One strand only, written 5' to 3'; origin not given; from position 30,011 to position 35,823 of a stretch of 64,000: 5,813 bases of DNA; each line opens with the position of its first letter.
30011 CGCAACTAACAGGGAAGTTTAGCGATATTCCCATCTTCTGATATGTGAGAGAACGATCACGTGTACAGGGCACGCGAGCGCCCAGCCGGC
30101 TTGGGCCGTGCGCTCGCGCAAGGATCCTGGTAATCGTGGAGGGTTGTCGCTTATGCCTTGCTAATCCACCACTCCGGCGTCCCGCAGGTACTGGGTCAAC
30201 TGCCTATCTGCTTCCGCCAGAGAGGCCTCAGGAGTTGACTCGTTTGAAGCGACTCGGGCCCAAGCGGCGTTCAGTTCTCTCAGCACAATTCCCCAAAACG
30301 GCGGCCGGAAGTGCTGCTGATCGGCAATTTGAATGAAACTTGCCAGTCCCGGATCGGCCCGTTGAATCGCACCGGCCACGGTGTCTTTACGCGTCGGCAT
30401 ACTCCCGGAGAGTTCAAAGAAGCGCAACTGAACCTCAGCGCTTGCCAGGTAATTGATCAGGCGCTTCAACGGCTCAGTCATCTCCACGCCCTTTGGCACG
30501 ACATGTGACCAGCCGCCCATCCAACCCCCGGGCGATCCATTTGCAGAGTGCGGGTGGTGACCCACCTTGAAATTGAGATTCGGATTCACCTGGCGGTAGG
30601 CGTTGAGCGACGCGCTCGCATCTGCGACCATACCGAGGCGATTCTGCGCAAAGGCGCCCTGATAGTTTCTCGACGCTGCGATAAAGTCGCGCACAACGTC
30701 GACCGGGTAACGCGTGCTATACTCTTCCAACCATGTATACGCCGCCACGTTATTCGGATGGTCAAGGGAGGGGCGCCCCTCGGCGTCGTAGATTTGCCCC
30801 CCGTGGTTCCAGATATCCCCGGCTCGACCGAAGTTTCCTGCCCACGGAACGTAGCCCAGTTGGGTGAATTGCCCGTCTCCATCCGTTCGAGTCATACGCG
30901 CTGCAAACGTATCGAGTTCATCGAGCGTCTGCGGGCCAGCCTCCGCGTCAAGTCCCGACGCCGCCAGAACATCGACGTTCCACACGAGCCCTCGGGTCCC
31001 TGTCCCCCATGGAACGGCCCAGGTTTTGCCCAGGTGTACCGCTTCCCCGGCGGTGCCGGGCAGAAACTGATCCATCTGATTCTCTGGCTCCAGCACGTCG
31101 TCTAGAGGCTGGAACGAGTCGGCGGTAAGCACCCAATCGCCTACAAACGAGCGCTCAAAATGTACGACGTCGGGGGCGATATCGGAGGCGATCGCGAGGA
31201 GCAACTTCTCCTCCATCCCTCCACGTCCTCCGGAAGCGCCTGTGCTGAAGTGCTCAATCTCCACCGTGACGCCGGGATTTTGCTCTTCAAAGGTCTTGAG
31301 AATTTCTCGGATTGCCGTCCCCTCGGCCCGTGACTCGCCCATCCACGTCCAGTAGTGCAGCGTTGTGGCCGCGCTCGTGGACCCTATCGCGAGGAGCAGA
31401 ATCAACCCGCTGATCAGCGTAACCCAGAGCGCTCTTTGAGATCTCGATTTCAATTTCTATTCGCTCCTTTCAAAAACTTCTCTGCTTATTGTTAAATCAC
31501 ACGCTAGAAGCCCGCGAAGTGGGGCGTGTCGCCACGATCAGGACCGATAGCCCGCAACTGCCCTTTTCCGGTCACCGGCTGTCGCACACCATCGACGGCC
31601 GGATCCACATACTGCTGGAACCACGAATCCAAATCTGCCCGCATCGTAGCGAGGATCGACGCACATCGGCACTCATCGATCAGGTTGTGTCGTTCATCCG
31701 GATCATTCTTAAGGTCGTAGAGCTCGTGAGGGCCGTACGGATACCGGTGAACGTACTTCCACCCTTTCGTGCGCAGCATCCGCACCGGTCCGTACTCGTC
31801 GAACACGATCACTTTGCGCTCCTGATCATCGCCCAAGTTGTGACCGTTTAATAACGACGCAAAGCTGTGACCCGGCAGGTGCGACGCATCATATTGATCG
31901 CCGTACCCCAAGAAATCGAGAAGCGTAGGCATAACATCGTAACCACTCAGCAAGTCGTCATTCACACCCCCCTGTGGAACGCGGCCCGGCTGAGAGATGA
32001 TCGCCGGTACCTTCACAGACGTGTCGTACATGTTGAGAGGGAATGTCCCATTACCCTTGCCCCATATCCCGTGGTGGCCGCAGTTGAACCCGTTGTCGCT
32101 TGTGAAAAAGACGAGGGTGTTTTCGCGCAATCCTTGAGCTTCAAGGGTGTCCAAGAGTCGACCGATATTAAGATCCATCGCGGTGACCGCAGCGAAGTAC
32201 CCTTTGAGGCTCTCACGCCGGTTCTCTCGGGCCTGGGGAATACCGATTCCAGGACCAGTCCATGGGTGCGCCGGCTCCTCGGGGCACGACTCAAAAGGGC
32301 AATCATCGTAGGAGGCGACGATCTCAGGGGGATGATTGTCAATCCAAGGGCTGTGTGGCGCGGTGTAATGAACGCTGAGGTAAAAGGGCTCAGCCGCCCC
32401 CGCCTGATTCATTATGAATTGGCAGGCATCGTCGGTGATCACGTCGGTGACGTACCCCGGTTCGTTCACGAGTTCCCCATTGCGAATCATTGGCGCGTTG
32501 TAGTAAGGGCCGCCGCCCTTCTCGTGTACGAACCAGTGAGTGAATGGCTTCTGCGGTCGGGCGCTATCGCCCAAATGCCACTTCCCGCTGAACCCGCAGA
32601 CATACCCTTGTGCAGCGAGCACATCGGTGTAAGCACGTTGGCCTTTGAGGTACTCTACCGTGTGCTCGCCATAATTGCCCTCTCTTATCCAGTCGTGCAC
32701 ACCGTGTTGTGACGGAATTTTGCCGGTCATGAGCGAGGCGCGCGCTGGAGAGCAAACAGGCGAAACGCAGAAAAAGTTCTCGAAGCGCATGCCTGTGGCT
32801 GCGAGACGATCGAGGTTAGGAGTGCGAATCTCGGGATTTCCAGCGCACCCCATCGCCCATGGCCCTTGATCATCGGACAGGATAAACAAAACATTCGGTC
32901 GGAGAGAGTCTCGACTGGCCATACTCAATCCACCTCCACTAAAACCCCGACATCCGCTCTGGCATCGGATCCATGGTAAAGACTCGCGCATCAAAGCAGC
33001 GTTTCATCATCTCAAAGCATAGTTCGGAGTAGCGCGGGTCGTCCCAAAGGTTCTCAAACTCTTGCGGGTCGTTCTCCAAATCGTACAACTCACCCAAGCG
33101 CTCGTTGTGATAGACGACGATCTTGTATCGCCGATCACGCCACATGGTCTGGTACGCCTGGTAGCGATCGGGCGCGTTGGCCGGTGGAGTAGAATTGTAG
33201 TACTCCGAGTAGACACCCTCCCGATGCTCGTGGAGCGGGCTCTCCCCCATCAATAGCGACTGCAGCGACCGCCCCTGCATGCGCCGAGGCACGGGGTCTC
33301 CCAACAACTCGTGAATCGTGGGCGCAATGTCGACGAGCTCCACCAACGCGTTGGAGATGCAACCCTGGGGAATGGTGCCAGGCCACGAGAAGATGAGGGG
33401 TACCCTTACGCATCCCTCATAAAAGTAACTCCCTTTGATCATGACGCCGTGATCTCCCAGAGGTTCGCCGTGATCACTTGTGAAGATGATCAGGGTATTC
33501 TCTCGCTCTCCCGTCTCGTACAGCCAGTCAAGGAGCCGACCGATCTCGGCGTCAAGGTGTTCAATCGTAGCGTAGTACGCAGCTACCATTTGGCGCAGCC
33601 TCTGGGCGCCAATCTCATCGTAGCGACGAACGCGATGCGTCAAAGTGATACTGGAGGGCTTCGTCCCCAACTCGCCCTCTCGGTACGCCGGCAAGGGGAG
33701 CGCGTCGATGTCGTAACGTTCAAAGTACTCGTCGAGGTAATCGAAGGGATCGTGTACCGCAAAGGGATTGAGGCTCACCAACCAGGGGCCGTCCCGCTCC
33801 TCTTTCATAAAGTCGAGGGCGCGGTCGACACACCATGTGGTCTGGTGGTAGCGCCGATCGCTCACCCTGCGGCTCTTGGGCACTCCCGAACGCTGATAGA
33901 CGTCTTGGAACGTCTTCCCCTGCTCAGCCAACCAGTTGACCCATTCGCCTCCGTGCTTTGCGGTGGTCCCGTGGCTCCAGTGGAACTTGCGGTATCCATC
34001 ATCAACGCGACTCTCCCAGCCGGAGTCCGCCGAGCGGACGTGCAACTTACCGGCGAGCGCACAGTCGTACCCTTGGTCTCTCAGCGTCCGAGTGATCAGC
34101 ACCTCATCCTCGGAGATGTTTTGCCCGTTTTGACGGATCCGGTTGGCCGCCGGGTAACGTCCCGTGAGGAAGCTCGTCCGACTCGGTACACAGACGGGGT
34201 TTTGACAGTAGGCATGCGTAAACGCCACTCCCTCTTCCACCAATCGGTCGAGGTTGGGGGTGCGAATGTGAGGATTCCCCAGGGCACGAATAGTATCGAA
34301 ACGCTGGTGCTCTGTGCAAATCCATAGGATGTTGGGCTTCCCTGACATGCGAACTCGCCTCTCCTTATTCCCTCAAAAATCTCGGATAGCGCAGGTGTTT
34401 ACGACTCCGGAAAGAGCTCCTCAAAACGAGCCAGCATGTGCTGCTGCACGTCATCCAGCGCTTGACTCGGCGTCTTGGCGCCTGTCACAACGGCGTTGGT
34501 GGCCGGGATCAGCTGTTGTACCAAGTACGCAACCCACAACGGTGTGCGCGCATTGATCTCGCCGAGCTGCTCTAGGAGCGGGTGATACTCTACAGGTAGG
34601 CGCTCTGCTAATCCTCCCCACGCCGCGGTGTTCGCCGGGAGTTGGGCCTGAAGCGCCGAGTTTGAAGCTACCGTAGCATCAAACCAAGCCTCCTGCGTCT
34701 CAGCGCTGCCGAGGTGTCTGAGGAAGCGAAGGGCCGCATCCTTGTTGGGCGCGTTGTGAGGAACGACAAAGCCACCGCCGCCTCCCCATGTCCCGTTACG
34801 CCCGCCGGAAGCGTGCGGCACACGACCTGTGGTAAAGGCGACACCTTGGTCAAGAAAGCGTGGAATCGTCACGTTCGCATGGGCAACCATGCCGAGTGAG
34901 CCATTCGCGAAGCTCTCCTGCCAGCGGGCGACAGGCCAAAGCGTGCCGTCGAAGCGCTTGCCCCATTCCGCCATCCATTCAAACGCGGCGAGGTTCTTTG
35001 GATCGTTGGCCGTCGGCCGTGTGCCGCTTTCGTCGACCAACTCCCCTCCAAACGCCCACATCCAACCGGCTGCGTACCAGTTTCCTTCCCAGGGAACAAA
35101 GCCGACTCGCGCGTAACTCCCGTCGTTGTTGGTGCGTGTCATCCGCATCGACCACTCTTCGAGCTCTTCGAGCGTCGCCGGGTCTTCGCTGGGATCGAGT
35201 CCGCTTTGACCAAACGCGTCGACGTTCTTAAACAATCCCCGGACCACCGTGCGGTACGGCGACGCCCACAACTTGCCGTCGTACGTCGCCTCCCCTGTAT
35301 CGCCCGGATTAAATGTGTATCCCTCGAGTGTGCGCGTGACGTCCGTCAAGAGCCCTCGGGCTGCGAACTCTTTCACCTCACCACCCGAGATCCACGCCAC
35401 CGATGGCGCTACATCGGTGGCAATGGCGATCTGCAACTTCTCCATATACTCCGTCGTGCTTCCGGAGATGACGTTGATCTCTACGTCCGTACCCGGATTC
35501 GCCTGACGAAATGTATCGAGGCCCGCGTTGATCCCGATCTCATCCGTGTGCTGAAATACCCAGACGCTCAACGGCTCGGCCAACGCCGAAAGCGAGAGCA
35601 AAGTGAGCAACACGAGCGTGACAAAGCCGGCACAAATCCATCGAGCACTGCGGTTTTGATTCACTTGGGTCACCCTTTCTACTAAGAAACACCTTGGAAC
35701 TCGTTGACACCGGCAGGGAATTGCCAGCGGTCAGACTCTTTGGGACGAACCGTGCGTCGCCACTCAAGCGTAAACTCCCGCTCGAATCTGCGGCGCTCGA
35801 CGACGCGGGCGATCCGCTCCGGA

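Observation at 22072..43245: A 21-kb run of minus-strand genes for sulfated-substrate catabolism. All sulfatases are cytoplasmic, and there is no classical glycoside hydrolase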

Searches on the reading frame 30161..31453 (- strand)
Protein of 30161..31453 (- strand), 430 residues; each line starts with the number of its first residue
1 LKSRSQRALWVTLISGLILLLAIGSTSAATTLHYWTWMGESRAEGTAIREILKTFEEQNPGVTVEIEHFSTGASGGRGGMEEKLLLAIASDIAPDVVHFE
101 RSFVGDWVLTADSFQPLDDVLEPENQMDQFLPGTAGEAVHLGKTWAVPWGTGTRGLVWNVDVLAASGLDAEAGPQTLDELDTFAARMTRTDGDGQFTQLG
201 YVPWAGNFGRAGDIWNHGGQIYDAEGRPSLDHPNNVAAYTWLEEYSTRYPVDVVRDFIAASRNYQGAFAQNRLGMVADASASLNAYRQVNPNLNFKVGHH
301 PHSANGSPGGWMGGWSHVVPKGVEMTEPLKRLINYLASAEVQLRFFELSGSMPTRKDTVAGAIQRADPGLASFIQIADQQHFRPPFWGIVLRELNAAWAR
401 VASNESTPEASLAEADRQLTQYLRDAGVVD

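Call 3: search_protein_families(library=pfam, proteins=[window:30161-31453:-])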
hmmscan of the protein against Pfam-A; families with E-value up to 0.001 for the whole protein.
window:30161-31453:- (430 aa): 2 families
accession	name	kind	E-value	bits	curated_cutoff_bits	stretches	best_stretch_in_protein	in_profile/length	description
PF01547.30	SBP_bac_1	-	1.1e-25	91.8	26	1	41-342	3-306/307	Bacterial extracellular solute-binding protein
PF13416.11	SBP_bac_8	-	1.2e-21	78.2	27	1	51-369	2-276/279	Bacterial extracellular solute-binding protein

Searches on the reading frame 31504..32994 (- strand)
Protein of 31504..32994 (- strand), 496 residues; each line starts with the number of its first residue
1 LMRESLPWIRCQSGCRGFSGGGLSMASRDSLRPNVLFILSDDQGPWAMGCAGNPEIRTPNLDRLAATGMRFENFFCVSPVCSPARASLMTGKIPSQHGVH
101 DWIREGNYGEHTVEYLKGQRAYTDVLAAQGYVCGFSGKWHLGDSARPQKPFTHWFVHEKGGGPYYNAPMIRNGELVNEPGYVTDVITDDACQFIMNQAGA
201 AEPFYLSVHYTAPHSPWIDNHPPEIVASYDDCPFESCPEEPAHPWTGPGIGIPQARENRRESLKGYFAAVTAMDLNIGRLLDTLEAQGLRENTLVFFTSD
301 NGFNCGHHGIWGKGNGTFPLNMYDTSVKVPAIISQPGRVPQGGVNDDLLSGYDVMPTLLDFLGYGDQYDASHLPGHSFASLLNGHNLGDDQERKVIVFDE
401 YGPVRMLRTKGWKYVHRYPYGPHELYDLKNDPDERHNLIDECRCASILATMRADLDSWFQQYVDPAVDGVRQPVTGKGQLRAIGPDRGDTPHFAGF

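Call 3: search_protein_families(library=pfam, proteins=[window:31504-32994:-])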
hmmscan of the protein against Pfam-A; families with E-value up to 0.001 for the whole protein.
window:31504-32994:- (496 aa): 3 families
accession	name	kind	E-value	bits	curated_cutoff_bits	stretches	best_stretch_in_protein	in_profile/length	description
PF00884.28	Sulfatase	-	7e-48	163.9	25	1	33-364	1-301/301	Sulfatase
PF16347.10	SGSH_C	-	5.1e-16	59.6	29.3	1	322-457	11-150/154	N-sulphoglucosamine sulphohydrolase, C-terminal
PF01663.27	Phosphodiest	-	4.6e-12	46.6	23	2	55-103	18-68/342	Type I phosphodiesterase / nucleotide pyrophosphatase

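Call 9: search_protein_families(library=ncbifam, proteins=[window:31504-32994:-], max_evalue=0.00001)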
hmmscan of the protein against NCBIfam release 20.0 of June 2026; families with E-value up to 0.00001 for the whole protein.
window:31504-32994:- (496 aa): 4 families
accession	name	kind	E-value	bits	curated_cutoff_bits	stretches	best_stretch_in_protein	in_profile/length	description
NF010322.0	PRK13759.1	equivalog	1.2e-57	195.6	481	2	182-455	181-453/486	arylsulfatase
TIGR03417.1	chol_sulfatase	equivalog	2.2e-54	185.2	433.45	2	200-456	181-437/500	choline-sulfatase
NF045661.1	HdlasePehA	equivalog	5.1e-34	117.7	900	2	263-467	281-493/506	phosphoric/sulfuric ester hydrolase PehA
NF052527.1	Mn_arylsulf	exception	2e-29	102.8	850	2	182-460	179-453/479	manganese-dependent arylsulfatase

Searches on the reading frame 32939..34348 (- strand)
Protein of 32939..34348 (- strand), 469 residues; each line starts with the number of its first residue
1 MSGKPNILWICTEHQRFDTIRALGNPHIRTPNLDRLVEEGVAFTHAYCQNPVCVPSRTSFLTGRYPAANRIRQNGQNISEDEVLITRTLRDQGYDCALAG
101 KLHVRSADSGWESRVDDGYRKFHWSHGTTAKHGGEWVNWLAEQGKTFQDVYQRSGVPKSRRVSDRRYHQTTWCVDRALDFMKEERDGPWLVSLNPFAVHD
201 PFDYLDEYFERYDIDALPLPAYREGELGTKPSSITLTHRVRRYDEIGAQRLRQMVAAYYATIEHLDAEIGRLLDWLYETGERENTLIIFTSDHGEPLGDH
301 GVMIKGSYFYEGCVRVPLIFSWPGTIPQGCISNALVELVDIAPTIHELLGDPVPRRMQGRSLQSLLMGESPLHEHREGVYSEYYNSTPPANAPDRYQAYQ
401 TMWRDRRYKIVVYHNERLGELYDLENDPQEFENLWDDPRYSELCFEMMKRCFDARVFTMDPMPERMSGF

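Call 4: search_protein_families(library=pfam, proteins=[window:32939-34348:-])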
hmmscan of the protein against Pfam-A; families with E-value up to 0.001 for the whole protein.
window:32939-34348:- (469 aa): 4 families
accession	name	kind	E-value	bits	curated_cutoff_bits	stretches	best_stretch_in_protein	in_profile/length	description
PF00884.28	Sulfatase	-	2.3e-50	172.1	25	1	5-350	1-300/301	Sulfatase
PF16347.10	SGSH_C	-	6.4e-28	98.3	29.3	1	298-451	1-148/154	N-sulphoglucosamine sulphohydrolase, C-terminal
PF01663.27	Phosphodiest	-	1.5e-12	48.2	23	1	16-294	10-220/342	Type I phosphodiesterase / nucleotide pyrophosphatase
PF01676.23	Metalloenzyme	-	0.00046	20.2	24.3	0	252-296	163-203/252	Metalloenzyme superfamily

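Call 8: find_encoding_contigs(protein=window:32939-34348:-, flank=10000, max_places=6)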
Protein window:32939-34348:- (469 aa): no gene with exactly this product is on record in the collection.

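Call 9: search_protein_families(library=ncbifam, proteins=[window:32939-34348:-], max_evalue=0.00001)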
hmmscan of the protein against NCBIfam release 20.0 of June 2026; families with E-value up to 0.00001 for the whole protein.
window:32939-34348:- (469 aa): 7 families
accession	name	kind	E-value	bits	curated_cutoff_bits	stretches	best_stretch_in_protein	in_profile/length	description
NF010322.0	PRK13759.1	equivalog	2.4e-76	257.2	481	1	3-450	5-452/486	arylsulfatase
NF045661.1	HdlasePehA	equivalog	2.4e-65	221.1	900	1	4-459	2-489/506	phosphoric/sulfuric ester hydrolase PehA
TIGR03417.1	chol_sulfatase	equivalog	2.8e-60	204.6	433.45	1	4-446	2-431/500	choline-sulfatase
NF052527.1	Mn_arylsulf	exception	4.1e-46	157.9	850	1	4-451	1-448/479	manganese-dependent arylsulfatase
NF038282.1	LapC_YejM_PbgA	exception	3.6e-07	28.9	825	1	252-345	408-496/584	LPS biosynthesis-modulating metalloenzyme YejM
NF047438.1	polymyxin_MCR12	exception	1.3e-06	27.1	1200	1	250-309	415-474/548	MCR-12 family phosphoethanolamine--lipid A transferase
NF033862.2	polymyxin_MCR10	exception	1.7e-06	27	1250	1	250-309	408-467/539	MCR-10 family phosphoethanolamine--lipid A transferase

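Call 38: search_solved_structures(query=window:32939-34348:-, max_evalue=1e-20)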
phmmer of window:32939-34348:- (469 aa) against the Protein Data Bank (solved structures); distinct sequences matched with E-value up to 1e-20: 56.
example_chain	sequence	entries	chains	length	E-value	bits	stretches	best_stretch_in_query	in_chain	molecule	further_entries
4upi_A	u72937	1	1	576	1.1e-53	185.8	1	126-443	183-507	SULFATASE FAMILY PROTEIN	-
4upl_A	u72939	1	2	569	1.3e-52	182.2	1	168-452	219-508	SULFATASE FAMILY PROTEIN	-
5g2v_A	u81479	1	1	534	1.3e-47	165.7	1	250-454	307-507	N-ACETYLGLUCOSAMINE-6-SULFATASE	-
7p24_AAA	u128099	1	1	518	4.6e-47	163.9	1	247-448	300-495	Mucin-desulfating sulfatase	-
9s03_A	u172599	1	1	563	1.6e-45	158.8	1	254-450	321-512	Putative sulfatase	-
9ihk_D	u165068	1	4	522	7.8e-44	153.2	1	24-452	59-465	Sulfatase_S1_30A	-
7ebp_A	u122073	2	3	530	6.2e-43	150.3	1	258-456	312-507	Sulfatase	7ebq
9s8y_A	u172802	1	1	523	1.9e-42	148.7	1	258-456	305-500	Sulfatase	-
7oz8_AAA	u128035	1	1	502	1.9e-41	145.4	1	4-447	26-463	Choline-sulfatase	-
2w8s_A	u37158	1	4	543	2e-41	145.3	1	5-455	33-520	PHOSPHONATE MONOESTER HYDROLASE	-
2vqr_A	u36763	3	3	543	2.5e-41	145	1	4-455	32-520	PUTATIVE SULFATASE | Multifunctional alkaline phosphatase superfamily protein pRL90232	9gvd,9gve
9koq_A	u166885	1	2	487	1.2e-37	132.8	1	3-450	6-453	Sulfatase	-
4uph_A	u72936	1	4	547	7e-37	130.3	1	4-453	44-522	SULFATASE (SULFURIC ESTER HYDROLASE) PROTEIN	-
6fny_A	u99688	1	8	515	1e-36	129.7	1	2-439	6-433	Choline-sulfatase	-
7stt_A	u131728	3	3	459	3.1e-36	128.2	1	2-437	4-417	N-acetylgalactosamine-6-sulfatase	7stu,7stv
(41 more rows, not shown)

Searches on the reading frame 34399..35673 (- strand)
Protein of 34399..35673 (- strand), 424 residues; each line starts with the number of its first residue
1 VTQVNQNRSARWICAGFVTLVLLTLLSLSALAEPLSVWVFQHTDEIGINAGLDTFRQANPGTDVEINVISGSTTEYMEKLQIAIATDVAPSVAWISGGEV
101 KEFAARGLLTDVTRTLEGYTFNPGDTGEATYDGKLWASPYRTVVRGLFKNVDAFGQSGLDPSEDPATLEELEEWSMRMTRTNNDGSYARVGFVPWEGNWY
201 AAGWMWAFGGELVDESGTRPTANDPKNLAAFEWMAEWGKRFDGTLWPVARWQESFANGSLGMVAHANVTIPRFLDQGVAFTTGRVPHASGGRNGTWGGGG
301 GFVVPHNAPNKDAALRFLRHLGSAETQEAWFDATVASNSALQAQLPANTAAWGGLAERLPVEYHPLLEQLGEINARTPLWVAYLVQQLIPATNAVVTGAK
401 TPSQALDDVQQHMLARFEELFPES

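Call 4: search_protein_families(library=pfam, proteins=[window:34399-35673:-])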
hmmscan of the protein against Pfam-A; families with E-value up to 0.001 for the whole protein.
window:34399-35673:- (424 aa): 2 families
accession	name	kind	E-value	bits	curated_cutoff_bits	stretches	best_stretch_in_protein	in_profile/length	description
PF13416.11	SBP_bac_8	-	1.3e-30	107.6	27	1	54-352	5-274/279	Bacterial extracellular solute-binding protein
PF01547.30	SBP_bac_1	-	9.3e-29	101.8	26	1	51-328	13-307/307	Bacterial extracellular solute-binding protein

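Call 57: search_protein_families(library=ncbifam, proteins=[window:34399-35673:-], max_evalue=0.00001)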
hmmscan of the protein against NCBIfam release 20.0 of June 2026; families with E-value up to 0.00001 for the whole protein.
window:34399-35673:- (424 aa): 1 family
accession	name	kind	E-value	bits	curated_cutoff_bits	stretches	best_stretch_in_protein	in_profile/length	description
NF008211.0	PRK10974.1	equivalog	7e-06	24.9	411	0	131-332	134-344/439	sn-glycerol-3-phosphate ABC transporter substrate-binding protein UgpB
